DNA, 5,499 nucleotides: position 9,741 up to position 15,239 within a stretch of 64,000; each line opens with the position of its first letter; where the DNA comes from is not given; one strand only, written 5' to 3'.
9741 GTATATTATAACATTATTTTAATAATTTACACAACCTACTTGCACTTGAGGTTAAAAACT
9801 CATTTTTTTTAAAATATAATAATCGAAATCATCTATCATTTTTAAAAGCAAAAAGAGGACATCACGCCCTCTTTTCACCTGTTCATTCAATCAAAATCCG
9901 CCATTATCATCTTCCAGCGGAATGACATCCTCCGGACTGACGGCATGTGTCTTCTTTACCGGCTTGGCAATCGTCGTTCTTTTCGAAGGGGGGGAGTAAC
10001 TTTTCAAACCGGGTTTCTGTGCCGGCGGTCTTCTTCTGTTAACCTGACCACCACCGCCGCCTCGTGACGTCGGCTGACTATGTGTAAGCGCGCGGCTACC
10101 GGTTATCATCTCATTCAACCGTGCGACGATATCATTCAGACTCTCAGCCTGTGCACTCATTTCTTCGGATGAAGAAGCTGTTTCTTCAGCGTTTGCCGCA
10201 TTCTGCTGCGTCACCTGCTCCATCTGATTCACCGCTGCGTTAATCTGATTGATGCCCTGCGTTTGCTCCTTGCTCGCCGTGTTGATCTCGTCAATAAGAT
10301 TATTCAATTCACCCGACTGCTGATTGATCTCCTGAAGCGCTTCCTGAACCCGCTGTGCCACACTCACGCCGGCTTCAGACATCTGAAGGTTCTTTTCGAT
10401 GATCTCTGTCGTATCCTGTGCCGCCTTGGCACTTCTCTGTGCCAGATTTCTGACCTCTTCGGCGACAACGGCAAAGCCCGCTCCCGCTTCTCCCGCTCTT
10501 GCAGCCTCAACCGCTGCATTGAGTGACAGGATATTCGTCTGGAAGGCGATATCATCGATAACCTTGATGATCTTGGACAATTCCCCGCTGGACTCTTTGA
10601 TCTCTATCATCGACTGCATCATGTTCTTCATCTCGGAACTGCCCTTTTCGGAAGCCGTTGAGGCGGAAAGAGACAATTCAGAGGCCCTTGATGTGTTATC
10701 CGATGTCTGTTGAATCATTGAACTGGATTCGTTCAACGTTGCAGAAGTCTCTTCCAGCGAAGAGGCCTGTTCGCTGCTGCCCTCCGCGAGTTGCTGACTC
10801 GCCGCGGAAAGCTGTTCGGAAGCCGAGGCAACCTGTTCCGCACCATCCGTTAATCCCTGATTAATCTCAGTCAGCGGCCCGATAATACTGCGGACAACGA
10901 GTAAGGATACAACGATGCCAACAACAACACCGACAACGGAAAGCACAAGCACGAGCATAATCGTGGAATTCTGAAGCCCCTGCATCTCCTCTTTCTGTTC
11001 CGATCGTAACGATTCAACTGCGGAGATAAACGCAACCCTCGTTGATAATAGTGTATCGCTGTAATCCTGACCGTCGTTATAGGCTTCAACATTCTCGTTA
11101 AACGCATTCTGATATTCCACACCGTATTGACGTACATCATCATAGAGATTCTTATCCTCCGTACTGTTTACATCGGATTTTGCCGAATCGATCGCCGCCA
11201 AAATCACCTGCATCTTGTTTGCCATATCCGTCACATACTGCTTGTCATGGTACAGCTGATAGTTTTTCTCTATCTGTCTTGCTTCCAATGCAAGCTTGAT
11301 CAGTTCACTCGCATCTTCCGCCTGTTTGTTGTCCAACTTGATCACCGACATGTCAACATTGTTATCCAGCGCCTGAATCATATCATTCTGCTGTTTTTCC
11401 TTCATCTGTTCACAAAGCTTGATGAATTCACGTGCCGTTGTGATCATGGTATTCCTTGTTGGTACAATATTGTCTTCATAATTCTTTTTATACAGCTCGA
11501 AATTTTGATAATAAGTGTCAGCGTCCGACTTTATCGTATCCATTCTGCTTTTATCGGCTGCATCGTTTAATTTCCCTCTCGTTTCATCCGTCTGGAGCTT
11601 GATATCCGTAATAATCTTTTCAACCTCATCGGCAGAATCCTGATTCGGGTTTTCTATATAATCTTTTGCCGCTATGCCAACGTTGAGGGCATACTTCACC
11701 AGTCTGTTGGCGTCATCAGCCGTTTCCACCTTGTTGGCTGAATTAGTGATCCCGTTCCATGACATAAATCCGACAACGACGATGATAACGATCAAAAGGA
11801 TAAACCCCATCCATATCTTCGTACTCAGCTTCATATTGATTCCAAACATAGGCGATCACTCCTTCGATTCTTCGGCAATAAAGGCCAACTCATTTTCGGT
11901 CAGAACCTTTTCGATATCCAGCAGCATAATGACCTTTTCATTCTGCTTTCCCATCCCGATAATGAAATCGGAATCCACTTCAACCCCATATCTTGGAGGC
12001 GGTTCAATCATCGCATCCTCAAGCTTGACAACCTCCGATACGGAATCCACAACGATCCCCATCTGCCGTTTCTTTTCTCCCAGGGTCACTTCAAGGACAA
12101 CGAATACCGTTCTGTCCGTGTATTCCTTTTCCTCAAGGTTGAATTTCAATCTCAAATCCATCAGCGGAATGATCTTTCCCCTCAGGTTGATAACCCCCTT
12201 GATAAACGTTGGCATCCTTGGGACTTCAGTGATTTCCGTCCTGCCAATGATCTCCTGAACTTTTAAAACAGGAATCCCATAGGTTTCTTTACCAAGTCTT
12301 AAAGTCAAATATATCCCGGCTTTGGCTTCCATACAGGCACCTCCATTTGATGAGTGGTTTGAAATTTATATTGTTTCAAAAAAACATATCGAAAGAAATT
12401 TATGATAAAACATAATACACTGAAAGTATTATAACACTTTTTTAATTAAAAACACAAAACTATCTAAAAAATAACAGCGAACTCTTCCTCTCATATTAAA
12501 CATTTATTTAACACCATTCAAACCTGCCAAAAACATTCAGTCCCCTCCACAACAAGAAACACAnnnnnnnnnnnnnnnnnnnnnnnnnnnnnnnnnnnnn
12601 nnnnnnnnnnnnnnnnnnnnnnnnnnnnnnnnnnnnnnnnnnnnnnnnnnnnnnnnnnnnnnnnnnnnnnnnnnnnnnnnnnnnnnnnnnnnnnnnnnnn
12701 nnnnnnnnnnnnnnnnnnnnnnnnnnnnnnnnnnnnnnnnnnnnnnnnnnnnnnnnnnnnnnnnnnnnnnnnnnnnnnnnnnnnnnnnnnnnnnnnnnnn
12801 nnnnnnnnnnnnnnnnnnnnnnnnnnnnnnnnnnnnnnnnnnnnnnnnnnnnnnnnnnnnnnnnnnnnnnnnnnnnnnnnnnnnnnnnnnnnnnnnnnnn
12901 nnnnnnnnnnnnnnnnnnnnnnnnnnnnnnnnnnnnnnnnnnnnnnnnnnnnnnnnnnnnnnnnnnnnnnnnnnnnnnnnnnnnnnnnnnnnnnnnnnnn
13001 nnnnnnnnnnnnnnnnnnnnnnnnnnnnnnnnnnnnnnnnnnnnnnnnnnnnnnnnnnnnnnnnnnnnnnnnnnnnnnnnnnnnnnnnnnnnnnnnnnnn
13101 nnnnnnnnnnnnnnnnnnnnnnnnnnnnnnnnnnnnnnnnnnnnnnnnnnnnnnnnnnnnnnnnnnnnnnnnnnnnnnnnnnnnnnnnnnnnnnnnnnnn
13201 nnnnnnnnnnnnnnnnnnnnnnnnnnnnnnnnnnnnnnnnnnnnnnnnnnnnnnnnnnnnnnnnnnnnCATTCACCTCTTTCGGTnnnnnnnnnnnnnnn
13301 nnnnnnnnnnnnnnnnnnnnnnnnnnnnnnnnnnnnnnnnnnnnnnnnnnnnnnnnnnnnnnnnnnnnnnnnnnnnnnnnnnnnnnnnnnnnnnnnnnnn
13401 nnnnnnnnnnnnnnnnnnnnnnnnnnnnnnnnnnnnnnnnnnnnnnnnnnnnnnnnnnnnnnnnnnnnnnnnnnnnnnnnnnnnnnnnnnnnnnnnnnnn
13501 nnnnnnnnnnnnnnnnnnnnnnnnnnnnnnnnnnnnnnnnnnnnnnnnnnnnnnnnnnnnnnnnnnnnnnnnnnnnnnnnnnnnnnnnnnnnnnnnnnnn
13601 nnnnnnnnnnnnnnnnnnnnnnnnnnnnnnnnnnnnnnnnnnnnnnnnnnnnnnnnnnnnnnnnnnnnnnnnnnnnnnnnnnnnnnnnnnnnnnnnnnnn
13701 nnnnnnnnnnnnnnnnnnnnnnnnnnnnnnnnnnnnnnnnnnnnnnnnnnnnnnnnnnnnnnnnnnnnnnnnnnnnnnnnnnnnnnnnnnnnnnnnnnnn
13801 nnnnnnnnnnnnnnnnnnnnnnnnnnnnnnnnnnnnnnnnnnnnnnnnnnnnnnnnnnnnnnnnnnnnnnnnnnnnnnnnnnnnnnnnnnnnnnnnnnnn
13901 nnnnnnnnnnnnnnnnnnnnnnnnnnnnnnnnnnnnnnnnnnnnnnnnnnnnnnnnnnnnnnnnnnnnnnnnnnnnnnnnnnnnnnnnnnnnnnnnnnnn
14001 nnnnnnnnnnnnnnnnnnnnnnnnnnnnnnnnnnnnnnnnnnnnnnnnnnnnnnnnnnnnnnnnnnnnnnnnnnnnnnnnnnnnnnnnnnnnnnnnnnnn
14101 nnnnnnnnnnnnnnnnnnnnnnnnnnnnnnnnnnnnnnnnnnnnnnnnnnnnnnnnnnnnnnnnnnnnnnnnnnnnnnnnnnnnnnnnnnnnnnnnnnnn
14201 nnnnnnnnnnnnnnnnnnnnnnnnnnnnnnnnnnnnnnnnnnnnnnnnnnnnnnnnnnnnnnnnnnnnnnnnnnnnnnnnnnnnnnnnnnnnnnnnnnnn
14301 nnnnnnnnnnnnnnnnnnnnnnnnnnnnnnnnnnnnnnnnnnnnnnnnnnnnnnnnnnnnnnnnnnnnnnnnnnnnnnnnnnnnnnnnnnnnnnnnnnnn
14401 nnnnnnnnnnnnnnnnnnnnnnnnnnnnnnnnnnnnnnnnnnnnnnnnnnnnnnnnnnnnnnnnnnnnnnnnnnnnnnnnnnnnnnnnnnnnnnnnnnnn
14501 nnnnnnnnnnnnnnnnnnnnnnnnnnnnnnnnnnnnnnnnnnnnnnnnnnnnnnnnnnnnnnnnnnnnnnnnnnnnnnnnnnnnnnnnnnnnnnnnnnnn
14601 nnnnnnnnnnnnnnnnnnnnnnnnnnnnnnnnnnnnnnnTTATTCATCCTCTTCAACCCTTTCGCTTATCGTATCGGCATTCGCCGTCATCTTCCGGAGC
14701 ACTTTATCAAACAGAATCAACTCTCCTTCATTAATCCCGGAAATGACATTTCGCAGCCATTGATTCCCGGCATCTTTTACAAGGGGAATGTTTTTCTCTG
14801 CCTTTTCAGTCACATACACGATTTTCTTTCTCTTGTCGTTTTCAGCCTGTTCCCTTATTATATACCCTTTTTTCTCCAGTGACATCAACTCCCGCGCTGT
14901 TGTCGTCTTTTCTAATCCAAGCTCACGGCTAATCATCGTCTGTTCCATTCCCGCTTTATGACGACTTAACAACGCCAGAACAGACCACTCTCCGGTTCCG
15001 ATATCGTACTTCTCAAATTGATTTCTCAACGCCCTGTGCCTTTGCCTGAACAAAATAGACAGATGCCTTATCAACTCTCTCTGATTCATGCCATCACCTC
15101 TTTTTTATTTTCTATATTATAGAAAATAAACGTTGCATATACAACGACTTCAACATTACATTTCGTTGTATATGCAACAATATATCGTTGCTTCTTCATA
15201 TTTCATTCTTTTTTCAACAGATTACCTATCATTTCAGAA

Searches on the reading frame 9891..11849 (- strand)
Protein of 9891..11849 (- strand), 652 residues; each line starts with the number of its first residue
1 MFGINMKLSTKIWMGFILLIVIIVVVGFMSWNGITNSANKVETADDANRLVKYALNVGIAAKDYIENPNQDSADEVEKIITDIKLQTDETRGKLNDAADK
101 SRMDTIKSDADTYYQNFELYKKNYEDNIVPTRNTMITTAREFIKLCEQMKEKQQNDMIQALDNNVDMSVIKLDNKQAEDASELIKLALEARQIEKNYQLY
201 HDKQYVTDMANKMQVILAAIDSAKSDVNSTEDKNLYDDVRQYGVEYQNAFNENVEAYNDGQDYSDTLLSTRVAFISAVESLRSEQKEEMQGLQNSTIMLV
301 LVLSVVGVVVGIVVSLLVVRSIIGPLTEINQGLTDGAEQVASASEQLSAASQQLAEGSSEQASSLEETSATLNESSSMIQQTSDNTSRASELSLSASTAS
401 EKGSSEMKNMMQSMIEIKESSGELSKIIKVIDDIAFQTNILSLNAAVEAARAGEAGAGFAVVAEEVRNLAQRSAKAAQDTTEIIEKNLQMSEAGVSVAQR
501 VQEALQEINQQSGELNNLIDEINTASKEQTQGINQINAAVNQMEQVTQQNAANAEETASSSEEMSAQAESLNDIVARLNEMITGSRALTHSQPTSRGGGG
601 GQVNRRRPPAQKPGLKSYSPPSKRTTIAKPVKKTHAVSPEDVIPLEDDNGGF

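Call 3: search_protein_families(library=pfam, proteins=[window:9891-11849:-], max_evalue=1)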
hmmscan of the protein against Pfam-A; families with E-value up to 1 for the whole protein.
window:9891-11849:- (652 aa): 7 families
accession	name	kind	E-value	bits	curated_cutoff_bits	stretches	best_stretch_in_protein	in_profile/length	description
PF00015.26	MCPsignal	-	8e-45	153.2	34.6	1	391-547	2-172/172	Methyl-accepting chemotaxis protein (MCP) signalling domain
PF16591.11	HBM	-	0.0027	17.6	29.8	1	35-233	5-192/254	Helical bimodular sensor domain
PF18288.6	FAA_hydro_N_2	-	0.035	15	25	0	483-537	17-71/78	Fumarylacetoacetase N-terminal domain 2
PF20116.4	DUF6506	-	0.044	14.7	27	1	131-182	42-93/96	Family of unknown function (DUF6506)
PF07219.19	HemY_N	-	0.05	14.2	31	1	294-376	9-92/107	HemY protein N-terminus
PF07235.16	DUF1427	-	0.057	13.8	27.1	1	304-329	6-32/84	Protein of unknown function (DUF1427)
PF02203.21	TarH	-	0.19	12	25.2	1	5-46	4-45/177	Tar ligand binding domain homologue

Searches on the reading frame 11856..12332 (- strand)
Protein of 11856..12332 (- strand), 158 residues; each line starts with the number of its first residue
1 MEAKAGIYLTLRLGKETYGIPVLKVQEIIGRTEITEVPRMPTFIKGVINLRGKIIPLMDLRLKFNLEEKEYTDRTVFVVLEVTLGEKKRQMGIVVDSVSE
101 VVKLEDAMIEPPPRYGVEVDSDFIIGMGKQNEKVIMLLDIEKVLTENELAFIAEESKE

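Call 18: search_protein_families(library=pfam, proteins=[window:11856-12332:-], max_evalue=0.001)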
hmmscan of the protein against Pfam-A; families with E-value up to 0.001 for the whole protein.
window:11856-12332:- (158 aa): 1 family
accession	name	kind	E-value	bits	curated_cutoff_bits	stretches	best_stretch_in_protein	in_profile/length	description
PF01584.24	CheW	-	1.5e-39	135.2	23.5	1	8-146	2-136/138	CheW-like domain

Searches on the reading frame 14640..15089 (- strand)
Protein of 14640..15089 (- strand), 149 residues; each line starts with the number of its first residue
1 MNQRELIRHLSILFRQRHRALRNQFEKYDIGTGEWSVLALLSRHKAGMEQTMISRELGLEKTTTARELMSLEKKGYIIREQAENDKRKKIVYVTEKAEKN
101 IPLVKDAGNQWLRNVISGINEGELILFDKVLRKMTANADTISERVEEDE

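Call 18: search_protein_families(library=pfam, proteins=[window:14640-15089:-], max_evalue=0.001)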
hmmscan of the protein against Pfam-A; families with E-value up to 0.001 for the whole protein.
window:14640-15089:- (149 aa): 7 families
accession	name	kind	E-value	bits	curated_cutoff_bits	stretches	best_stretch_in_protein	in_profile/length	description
PF01047.28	MarR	-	1.3e-10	41.4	24.6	1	34-88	5-58/59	MarR family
PF12802.13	MarR_2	-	6.9e-10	39.4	27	1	29-87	2-60/61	MarR family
PF13463.12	HTH_27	-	5.7e-07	30.1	22.2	1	34-97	5-68/68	Winged helix DNA-binding domain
PF22381.2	Staph_reg_Sar_Rot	-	5.7e-07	30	27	1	26-100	8-81/85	Transcriptional regulator SarA/Rot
PF01978.25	TrmB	-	1e-06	28.9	25.6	1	33-89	9-59/68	Sugar-specific transcriptional regulator TrmB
PF09339.16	HTH_IclR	-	1.2e-06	28.7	22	1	36-77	7-48/52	IclR helix-turn-helix domain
PF13730.12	HTH_36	-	0.00014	22.1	25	1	38-77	12-55/55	Helix-turn-helix domain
